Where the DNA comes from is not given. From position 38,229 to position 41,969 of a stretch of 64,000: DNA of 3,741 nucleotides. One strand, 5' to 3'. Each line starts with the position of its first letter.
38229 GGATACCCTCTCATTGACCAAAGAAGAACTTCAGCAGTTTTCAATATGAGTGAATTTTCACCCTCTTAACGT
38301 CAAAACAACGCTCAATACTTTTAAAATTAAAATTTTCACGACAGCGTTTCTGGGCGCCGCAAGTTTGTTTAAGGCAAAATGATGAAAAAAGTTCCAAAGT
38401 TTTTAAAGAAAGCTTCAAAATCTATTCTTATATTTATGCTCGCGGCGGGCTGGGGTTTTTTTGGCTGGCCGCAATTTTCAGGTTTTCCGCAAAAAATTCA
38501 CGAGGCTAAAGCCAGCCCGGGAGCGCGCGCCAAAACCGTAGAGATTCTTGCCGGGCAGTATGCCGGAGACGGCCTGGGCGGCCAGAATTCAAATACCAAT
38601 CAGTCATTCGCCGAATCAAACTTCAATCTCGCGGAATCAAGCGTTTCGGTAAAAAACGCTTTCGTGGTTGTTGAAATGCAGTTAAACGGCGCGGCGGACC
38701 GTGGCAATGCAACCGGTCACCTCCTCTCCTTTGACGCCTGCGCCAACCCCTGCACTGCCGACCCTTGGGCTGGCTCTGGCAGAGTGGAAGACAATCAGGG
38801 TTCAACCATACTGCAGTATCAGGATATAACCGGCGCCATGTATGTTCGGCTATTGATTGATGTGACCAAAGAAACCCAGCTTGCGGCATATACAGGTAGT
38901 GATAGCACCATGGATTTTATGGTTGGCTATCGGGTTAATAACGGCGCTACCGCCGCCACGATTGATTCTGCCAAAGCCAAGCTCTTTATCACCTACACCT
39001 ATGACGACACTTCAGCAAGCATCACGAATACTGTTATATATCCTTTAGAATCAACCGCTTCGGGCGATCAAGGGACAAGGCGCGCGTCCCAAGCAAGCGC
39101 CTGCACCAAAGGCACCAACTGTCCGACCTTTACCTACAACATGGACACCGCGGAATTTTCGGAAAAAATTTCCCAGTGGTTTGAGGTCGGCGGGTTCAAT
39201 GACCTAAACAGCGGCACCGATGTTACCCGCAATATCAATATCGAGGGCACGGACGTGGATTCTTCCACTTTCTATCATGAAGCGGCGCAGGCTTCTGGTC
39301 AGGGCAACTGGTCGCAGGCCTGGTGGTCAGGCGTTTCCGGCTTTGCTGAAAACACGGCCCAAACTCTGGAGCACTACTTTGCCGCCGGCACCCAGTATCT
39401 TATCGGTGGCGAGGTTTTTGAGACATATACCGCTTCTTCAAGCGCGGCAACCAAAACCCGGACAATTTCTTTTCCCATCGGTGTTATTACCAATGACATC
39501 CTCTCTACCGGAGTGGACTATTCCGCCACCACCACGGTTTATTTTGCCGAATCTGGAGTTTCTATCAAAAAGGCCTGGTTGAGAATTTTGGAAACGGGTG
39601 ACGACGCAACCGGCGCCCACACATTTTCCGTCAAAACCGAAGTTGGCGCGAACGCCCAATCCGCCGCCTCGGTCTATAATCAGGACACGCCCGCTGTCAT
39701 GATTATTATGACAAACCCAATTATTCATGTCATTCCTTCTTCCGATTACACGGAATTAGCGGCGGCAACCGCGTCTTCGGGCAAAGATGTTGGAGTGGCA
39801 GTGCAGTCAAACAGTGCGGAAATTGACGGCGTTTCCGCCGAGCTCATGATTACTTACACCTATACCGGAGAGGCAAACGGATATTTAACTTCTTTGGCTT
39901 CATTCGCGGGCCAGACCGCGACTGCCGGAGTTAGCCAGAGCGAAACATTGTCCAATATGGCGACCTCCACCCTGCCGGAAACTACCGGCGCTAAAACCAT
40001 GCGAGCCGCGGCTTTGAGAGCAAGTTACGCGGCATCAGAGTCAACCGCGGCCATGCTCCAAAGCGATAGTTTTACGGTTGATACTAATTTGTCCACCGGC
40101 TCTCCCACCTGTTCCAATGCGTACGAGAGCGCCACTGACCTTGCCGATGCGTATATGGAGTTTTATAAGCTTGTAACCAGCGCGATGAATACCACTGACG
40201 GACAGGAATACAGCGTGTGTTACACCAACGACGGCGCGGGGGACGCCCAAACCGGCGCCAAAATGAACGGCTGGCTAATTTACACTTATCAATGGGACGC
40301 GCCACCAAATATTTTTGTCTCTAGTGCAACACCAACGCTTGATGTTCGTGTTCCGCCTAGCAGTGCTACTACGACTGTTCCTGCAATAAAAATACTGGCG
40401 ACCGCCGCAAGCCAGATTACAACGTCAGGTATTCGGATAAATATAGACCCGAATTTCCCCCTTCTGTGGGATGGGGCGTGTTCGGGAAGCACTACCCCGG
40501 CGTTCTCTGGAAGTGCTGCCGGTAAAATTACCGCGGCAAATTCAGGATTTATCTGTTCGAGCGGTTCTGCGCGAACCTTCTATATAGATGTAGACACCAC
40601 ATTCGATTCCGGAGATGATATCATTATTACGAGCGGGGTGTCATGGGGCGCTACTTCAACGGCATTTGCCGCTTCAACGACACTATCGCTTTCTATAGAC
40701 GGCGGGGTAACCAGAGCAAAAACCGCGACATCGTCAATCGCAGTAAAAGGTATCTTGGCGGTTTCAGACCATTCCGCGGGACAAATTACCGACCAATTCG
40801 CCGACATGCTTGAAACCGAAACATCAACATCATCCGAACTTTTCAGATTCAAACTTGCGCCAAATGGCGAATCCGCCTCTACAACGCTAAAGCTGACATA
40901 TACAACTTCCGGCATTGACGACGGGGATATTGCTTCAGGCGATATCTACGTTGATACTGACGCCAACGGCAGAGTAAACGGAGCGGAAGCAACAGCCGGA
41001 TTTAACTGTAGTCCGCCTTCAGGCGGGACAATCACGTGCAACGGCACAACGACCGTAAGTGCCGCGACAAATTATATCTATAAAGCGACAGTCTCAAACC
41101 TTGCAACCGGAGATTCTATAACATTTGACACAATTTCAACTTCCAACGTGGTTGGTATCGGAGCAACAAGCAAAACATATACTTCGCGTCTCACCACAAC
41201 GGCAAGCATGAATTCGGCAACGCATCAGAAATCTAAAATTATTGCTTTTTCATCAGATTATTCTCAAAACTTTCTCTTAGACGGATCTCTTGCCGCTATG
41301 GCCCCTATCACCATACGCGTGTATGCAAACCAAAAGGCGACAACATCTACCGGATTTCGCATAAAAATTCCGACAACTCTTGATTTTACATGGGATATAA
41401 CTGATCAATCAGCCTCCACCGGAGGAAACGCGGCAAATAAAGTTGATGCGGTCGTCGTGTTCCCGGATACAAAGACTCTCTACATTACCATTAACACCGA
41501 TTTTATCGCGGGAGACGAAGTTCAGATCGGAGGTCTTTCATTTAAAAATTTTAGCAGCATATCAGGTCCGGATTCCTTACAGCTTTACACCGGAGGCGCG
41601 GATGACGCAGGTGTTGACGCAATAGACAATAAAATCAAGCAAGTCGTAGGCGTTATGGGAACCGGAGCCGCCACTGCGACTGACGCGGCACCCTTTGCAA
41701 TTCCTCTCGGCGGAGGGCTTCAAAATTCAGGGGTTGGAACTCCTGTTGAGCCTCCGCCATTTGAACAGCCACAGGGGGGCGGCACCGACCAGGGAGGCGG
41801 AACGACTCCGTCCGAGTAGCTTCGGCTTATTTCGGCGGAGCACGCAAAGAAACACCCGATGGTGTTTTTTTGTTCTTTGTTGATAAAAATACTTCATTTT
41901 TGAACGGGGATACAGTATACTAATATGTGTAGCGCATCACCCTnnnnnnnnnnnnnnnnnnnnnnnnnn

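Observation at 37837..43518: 5.7 kb insertion splitting the conserved mraY-murD junction of the dcw cluster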

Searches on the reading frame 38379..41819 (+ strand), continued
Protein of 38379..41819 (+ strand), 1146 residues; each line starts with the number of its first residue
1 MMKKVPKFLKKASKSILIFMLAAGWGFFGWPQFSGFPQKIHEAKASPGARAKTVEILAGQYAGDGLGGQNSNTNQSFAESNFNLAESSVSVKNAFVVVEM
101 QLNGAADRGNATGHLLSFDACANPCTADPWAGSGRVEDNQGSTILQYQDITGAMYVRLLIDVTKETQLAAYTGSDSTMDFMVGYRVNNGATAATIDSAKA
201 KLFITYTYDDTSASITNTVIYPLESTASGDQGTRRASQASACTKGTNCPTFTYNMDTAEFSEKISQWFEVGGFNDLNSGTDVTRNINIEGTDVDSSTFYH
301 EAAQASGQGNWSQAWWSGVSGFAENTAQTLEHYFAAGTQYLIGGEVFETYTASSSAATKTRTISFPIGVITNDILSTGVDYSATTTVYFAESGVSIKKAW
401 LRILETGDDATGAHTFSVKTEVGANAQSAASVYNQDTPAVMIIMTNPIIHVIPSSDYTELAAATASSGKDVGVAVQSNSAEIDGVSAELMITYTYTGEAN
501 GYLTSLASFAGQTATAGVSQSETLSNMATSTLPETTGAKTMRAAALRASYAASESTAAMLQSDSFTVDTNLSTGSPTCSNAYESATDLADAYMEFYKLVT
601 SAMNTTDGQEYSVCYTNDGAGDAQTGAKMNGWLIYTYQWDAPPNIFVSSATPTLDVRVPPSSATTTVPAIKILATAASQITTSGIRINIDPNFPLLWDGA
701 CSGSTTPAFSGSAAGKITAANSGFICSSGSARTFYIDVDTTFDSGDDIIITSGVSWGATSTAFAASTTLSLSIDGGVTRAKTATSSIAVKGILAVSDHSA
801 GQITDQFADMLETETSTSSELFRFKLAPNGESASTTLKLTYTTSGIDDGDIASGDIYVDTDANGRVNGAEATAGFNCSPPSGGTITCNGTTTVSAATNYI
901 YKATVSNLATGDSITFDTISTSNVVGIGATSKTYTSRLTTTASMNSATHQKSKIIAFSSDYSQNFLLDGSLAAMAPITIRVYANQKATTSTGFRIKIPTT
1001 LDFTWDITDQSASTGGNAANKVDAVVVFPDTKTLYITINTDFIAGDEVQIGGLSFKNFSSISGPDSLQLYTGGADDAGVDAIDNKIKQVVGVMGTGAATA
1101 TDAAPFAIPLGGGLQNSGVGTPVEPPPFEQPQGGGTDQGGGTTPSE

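Call 107: fold_search(model_id=the predicted structure, library=viral)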
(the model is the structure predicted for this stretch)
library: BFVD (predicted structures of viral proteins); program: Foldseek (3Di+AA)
matches with E <= 10: 563; with E <= 0.001: 60
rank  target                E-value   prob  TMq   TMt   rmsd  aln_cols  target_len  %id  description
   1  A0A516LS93            2.1e-11  1.00  0.08  0.07  35.1       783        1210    9  (no name in the UniProt tables at hand)
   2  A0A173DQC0            4.2e-09  1.00  0.09  0.10  34.1       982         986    7  Polyprotein [Grapevine fabavirus]
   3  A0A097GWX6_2          4.9e-09  1.00  0.10  0.11  31.2       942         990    9  Polyprotein [Tomato ringspot virus]
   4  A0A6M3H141            7.2e-09  0.93  0.06  0.05  94.7       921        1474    7  (no name in the UniProt tables at hand)
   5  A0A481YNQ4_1          9.6e-09  1.00  0.10  0.10  31.0       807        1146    9  Collagen triple helix repeat protein [Pithovirus LCDPAC02]
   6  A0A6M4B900            1.7e-08  1.00  0.09  0.12  38.1       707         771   10  Capsid protein 1 [Cressdnaviricota sp.]
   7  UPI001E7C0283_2       2.2e-08  0.97  0.07  0.08  50.7      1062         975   10  (no name look-up for this kind of identifier)
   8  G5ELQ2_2              4.0e-08  1.00  0.10  0.13  26.2       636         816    8  Polyprotein [Blueberry latent spherical virus]
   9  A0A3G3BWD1            9.6e-08  0.97  0.09  0.09  36.1       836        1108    6  (no name in the UniProt tables at hand)
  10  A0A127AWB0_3          1.3e-07  1.00  0.14  0.11  38.4      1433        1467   10  Pectate lyase [Bacillus phage SP-15]
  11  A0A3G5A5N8            1.7e-07  1.00  0.11  0.22  21.8       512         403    9  Uncharacterized protein [Hyperionvirus sp.]
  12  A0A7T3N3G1            4.5e-07  0.91  0.08  0.10  32.0       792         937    9  Minor tail protein [Arthrobacter phage Wollypog]
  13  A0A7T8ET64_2          4.8e-07  0.97  0.09  0.08  45.0       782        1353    6  (no name in the UniProt tables at hand)
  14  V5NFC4                6.1e-07  0.99  0.08  0.11  29.6       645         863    8  Gp2 [Micalovirus SF1]
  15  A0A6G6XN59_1          7.4e-07  0.75  0.08  0.08  37.6       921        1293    8  (no name in the UniProt tables at hand)
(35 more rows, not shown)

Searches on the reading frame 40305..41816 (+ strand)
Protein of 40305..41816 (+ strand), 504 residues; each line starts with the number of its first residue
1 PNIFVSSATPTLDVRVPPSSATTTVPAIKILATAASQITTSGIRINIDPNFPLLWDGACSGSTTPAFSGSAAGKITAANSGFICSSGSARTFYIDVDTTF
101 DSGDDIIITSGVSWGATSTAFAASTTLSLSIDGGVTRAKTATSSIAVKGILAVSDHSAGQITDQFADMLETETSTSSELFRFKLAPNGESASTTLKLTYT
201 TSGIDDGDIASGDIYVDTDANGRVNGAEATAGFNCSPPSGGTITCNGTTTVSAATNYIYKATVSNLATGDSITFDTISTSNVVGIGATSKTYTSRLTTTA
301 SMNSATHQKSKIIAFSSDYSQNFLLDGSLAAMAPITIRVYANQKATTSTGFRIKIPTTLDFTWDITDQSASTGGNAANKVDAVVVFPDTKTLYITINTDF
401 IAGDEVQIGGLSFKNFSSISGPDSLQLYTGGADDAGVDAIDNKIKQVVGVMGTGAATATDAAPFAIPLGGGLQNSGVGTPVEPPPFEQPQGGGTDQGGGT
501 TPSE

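Call 69: find_homologous_proteins(query=window:40305-41816:+, max_evalue=0.01)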
Query window:40305-41816:+ (504 aa): 2 proteins with E <= 0.01 among 8000 candidates.
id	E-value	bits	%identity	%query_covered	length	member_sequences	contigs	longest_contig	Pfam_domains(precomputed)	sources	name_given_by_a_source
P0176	5.9e-144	498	52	56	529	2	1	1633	-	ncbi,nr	ncbi:MAG: hypothetical protein HYW88_03485, partial [Candidatus Sungbacteria bacterium]|nr:hypotheti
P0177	1.8e-31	128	41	50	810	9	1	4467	PF21722.5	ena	-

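Call 86: predict_structure(alignment_id=A5)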
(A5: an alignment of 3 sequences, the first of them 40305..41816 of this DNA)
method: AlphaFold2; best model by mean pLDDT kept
length: 504 residues; sequences in the alignment: 3
mean_pLDDT: 35.1   pTM: 0.28
mean pLDDT of the five models: 35.1, 35.0, 34.7, 33.2, 31.0
residues with pLDDT >= 90: 0; 70-90: 25; 50-70: 59; < 50: 420
segments of 3 or more residues with pLDDT < 50: 1-179, 186-191, 220-225, 267-270, 280-504
pLDDT, mean of each block of 10 residues (from residue 1): 23 24 30 27 37 32 33 34 36 42 35 29 26 25 22 24 26 35 48 61 68 66 53 75 68 62 57 55 33 30 22 21 24 28 28 31 22 21 26 34 36 33 29 24 23 23 21 23 31 30 35
secondary structure, 60 per line:
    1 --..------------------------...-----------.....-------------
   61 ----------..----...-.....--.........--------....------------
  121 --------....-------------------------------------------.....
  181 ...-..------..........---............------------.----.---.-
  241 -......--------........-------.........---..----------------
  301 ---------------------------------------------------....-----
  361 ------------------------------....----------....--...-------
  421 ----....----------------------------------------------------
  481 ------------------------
elements in order: E29-31 E43-47 E81-85 E88-96 E105-108 E129-132 E176-183 E193-202 E209-217 E242-247 E256-263 E271-279 E352-355 E391-394 E405-408 E411-413 E425-428
